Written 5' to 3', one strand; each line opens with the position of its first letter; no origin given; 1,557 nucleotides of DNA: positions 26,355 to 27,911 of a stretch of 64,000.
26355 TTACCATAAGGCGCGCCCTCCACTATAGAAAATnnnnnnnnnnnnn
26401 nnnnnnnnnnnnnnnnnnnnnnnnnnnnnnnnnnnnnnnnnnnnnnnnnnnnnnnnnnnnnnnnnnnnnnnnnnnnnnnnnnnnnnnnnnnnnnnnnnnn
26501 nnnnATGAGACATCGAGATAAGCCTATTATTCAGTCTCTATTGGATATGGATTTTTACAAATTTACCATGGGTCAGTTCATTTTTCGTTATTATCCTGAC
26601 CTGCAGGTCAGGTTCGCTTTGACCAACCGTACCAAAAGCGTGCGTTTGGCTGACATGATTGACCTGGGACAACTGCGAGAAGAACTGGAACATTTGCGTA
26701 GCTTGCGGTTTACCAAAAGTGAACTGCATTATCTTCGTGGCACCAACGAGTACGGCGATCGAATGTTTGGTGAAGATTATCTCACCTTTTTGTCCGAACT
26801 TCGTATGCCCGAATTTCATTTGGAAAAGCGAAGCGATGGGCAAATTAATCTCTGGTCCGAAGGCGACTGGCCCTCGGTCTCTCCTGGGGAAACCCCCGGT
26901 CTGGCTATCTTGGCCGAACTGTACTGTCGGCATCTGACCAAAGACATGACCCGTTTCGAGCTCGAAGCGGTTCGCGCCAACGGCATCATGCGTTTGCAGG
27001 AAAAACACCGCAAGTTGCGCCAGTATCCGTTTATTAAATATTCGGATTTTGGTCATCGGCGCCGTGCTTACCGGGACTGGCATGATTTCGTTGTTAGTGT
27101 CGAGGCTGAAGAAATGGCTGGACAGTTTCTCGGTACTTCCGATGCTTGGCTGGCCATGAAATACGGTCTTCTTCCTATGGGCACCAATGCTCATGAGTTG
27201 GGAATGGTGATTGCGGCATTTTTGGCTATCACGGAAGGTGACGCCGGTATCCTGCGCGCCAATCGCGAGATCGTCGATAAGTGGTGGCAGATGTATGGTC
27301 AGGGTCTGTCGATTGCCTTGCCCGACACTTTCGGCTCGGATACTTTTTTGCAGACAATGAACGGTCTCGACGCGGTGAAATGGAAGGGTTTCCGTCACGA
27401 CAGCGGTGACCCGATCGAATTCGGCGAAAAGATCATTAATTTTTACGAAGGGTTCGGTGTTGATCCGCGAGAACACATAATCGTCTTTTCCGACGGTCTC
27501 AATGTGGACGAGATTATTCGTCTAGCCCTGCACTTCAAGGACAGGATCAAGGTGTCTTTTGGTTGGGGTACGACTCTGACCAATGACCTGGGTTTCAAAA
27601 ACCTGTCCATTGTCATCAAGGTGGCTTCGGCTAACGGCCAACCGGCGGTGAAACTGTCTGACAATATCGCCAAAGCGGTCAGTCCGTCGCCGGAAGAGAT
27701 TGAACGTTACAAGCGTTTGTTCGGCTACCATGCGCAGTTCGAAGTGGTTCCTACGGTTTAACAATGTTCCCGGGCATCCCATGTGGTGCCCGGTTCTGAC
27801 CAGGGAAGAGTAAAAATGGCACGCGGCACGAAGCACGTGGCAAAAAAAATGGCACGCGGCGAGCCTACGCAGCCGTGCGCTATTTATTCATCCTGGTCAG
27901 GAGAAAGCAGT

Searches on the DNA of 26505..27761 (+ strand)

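Call 36: search_with_rna_model(model_id=R1, sources=[L008, L009, L011, L013, L014, L015, L016, L018, L019, L020, L021, L023, L024, L025, L026, L027, L028, L029, L030, L031, L032, L033, L034, L035, L036, L037, L038, L039, L040, L041, L042, L043, L044, L045, L046, L047, L048, L049, L050, L051, L052, L053, L054, L055, L056, L057, L058, L059, L060, L061, L062, L063, L064, L065, L066, L067, L068, L069, L070, L071, L072, L073, L074, L075, L076, L077, L078, L079, L080, L081, L082, L083, L084, L085, L086, L087, L088, L089, L090, L091, L092], max_evalue=1, make_alignment=true)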
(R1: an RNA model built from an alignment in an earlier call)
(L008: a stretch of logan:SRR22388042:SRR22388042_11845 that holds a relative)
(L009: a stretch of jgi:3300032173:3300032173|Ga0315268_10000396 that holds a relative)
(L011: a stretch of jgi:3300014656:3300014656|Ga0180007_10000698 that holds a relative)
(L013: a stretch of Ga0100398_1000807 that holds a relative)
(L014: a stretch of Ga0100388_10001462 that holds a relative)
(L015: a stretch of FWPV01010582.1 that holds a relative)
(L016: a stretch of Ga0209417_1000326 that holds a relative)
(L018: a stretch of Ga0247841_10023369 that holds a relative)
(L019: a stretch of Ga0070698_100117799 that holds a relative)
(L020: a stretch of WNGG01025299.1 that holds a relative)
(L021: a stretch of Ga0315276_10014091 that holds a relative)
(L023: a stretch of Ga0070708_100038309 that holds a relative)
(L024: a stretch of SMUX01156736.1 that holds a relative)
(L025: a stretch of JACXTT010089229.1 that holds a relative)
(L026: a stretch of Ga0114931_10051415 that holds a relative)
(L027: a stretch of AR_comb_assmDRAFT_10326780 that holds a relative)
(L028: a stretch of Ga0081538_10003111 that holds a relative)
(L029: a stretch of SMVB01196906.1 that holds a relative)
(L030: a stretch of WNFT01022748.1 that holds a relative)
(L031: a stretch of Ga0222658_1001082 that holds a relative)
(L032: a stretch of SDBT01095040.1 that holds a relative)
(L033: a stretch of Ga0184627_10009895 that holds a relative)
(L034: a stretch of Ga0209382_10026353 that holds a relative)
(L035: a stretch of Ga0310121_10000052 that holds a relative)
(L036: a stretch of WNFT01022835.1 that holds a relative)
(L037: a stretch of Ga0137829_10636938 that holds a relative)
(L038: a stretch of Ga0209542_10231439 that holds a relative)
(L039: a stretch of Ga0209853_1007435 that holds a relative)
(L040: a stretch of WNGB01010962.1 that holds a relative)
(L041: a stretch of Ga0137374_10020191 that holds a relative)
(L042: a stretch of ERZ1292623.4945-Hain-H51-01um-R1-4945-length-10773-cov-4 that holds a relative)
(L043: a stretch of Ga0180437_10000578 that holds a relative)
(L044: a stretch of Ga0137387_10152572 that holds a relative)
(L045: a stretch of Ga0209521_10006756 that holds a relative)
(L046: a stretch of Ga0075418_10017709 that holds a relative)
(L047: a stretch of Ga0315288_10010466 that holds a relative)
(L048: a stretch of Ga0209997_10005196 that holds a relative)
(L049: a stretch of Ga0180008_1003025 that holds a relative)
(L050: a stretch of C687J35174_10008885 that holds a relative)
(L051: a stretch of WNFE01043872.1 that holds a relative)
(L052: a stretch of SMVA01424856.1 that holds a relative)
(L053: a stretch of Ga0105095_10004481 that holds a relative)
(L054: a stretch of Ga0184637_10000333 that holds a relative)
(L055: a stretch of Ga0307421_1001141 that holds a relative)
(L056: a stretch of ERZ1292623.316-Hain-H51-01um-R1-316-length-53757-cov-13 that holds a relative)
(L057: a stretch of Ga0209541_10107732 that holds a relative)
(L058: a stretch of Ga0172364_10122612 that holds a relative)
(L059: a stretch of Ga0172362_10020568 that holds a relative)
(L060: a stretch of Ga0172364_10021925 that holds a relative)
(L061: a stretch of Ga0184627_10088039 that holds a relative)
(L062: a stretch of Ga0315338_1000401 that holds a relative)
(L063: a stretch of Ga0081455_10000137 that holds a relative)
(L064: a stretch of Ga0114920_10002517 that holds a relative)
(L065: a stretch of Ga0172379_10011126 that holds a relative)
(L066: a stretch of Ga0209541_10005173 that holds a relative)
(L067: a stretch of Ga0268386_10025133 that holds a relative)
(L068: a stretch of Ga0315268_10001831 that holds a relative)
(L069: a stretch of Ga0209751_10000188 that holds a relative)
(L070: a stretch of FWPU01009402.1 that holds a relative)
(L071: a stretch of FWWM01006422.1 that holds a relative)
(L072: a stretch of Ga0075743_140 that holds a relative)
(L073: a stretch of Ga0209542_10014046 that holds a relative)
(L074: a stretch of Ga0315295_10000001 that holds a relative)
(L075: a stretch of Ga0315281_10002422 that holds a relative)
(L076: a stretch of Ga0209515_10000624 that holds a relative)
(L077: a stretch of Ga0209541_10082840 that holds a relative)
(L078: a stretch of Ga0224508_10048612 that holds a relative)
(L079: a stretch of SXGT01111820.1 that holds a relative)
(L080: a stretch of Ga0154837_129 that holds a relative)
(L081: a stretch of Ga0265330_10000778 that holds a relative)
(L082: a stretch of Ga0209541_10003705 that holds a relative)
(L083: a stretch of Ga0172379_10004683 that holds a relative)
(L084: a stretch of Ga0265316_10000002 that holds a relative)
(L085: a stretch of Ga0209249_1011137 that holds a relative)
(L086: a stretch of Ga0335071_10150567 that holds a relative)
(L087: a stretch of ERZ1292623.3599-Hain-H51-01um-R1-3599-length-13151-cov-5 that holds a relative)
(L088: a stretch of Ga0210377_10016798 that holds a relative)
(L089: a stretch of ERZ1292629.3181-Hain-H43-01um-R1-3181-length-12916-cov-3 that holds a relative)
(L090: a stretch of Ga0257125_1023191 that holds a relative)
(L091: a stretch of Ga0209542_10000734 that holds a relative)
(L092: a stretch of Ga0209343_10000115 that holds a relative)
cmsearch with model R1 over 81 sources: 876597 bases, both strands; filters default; matches with E-value up to 1: 24.
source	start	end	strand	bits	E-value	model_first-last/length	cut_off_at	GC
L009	4430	4497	+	75.6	1.1e-13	1-66/66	no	0.32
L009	6308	6372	+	72.5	5.6e-13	1-66/66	no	0.34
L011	5734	5797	+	72.1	6.8e-13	1-66/66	no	0.41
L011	4380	4455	+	72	7.2e-13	1-66/66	no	0.3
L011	7335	7398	+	59.6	4.5e-10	1-66/66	no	0.31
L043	7308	7370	+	51.1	3.8e-08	1-66/66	no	0.22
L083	9861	9927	+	49.5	8.5e-08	1-66/66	no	0.31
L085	110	178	+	41.3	6.1e-06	1-66/66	no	0.29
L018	4435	4498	+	40.3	1.1e-05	1-66/66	no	0.31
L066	6212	6276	+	38.5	2.6e-05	1-66/66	no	0.37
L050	9098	9162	+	35.7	0.00011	1-66/66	no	0.4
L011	5720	5771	-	31.5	0.001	1-66/66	no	0.33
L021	2815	2877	+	28.1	0.0057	1-66/66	no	0.37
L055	12961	13037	-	24.6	0.036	1-66/66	no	0.4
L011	7329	7375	-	23.1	0.077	1-66/66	no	0.26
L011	4375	4425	-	22.6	0.1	1-66/66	no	0.27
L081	405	469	+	22.1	0.13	1-66/66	no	0.6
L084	9881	9945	+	22.1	0.13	1-66/66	no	0.6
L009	6296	6347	-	22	0.14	1-66/66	no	0.33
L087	7877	7946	-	21.8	0.15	1-66/66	no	0.31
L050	9076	9136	-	19.4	0.55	1-66/66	no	0.33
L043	7282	7345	-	19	0.66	1-66/66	no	0.12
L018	4470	4507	-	18.9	0.69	1-66/66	no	0.29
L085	92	149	-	18.5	0.85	1-66/66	no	0.22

Alignment A7: 24 matches aligned to the model, 105 columns, each read 5' to 3' on its own strand. Consensus structure (alignment columns), stored with it:
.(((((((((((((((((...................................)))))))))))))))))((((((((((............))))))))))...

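Call 47: search_rna_families(sources=[L009, L011, L043, L083, L018, L066, L050, L021], threshold=gathering)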
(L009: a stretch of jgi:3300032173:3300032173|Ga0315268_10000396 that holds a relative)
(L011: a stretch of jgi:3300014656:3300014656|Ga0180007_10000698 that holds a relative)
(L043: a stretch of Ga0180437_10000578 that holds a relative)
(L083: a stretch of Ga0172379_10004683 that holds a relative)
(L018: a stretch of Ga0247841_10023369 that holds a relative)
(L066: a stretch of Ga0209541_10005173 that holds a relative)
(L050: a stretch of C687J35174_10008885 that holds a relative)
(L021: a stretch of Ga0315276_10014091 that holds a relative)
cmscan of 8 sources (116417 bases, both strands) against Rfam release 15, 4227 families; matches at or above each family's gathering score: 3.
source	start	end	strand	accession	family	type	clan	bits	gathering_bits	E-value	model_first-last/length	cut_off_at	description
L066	1462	1533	+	RF00005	tRNA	Gene; tRNA;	CL00001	67.9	29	2.2e-12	1-71/71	no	tRNA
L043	18092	18162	+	RF00005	tRNA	Gene; tRNA;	CL00001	67.3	29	3.1e-12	1-71/71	no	tRNA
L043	818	889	+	RF00005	tRNA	Gene; tRNA;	CL00001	62.5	29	6.5e-11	1-71/71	no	tRNA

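Call 48: search_rna_families(source=L083, start=9780, end=10010, threshold=evalue, max_evalue=10)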
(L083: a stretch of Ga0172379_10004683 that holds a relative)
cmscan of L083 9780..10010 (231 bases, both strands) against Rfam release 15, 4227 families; matches with E-value up to 10: 22.
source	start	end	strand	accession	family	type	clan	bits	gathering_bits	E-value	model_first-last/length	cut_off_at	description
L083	9858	9928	+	RF02319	TtnuHACA12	Gene; snRNA; snoRNA; HACA-box;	-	21.6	80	0.51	1-131/131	no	Tetrahymena snoRNA TtnuHACA12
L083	9788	9823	+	RF00707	mir-197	Gene; miRNA;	-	19.6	74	0.52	20-56/75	no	mir-197 microRNA precursor family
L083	9794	9881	-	RF02693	psm_mec_RNA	Gene; sRNA;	-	18.7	85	2.4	1-143/143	no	psm_mec locus RNA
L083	9787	9824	+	RF00752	mir-14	Gene; miRNA;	-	17.1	53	0.35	1-63/63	no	mir-14 microRNA precursor family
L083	9859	9904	+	RF03697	mir-722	Gene; miRNA;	-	16.6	81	1.3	1-67/67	no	mir-722 microRNA precursor family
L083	9790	9821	-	RF04251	MIR5070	Gene; miRNA;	CL00139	16.5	100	1.3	1-116/116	no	MIR5070 microRNA precursor family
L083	9788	9902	-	RF00516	ylbH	Cis-reg; leader;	-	16.4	50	0.2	1-122/122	no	ylbH leader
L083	9854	9929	-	RF00020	U5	Gene; snRNA; splicing;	-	15.6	40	8.1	1-117/117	no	U5 spliceosomal RNA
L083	9780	9820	-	RF01220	snoR104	Gene; snRNA; snoRNA; HACA-box;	-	15.4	40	2.5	1-41/118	3'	Small nucleolar RNA snoR104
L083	9793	9897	+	RF04184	BTnc060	Gene; sRNA;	-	15.3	228.9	3.5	1-213/213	no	Bacteroides sRNA BTnc060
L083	9813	9880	-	RF02971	emrB-Lactobacillus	Gene; sRNA;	-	15.2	60.8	9.4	1-66/66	no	emrB-Lactobacillus RNA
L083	9876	9947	-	RF02309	TtnuHACA1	Gene; snRNA; snoRNA; HACA-box;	-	14.4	100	5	1-113/113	no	Tetrahymena snoRNA TtnuHACA1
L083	9793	9818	+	RF03306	mir-3923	Gene; miRNA;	-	14.1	94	6.2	1-83/83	no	mir-3923 microRNA precursor family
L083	9794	9817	-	RF03940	MIR9563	Gene; miRNA;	-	13.6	90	7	1-127/127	no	MIR9563 microRNA precursor family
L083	9786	9925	-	RF03098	RAGATH-22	Gene; sRNA;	-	13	120.3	3.2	1-166/166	no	RAGATH-22 RNA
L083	9859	9902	-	RF01418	HIV_POL-1_SL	Cis-reg;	-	12.9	54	7.5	1-113/113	no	HIV pol-1 stem loop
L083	9784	9828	-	RF03189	mir-1175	Gene; miRNA;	-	12.5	51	5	1-72/72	no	mir-1175 microRNA precursor family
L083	9785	9851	+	RF01730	Termite-leu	Cis-reg;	-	11.5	51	9.3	1-78/78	no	Termite-leu RNA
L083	9780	9897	+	RF04178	BTnc005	Gene; sRNA;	-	9.5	174.8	7.3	109-205/205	5'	Bacteroides sRNA BTnc005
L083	9780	9898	-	RF02933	ARRPOF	Gene; sRNA;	-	8.4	127.2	8.2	1-112/256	3'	ARRPOF RNA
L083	9780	9894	+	RF00636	NRON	Gene;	-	8.2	50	2.5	125-370/370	5'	ncRNA Repressor of NFAT (nuclear factor of activated T cells)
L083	9780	9830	-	RF02091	DAOA-AS1_2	Gene; lncRNA;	-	6.9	43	9.7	1-47/205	3'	DAOA antisense RNA 1 conserved region 2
